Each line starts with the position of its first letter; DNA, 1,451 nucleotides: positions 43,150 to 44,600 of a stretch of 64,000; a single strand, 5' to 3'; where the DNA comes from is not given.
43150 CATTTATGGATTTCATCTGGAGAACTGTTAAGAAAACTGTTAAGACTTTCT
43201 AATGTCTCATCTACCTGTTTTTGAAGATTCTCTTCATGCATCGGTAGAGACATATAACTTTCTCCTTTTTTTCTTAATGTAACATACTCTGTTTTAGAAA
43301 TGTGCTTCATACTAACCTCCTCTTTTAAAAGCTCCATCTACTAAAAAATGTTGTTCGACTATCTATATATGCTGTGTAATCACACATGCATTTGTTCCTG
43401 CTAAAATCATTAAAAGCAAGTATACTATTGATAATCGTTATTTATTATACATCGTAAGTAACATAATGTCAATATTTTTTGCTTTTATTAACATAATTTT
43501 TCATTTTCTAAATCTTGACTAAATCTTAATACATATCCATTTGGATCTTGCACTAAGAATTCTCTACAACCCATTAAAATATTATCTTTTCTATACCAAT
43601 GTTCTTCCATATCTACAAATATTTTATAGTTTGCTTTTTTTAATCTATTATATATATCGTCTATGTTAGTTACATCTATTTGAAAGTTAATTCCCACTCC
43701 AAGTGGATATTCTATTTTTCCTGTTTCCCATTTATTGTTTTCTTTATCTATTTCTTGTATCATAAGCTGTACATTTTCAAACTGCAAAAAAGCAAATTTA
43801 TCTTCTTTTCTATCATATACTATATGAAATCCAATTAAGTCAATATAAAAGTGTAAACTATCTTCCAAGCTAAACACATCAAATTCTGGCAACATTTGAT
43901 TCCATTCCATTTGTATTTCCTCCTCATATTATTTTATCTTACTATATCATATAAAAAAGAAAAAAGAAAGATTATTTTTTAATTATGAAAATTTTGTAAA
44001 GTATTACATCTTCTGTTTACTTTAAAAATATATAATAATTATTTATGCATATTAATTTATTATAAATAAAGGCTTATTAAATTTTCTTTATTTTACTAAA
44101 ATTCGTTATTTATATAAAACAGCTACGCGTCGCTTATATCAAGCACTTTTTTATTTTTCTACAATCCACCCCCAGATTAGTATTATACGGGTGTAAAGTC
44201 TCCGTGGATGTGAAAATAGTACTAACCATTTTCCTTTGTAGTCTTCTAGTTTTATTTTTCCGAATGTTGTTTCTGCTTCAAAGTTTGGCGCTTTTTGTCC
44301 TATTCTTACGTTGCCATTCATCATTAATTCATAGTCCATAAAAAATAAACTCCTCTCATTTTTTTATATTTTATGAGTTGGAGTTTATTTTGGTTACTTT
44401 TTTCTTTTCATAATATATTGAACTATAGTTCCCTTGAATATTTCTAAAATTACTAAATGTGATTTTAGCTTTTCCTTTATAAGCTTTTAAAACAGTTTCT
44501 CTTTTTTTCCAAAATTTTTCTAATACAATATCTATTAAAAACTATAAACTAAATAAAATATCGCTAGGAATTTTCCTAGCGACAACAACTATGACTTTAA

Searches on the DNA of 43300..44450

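Call 74: search_rna_families(source=window, start=43300, end=44450, threshold=evalue, max_evalue=1)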
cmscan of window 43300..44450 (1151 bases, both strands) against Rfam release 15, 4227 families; matches with E-value up to 1: 0.
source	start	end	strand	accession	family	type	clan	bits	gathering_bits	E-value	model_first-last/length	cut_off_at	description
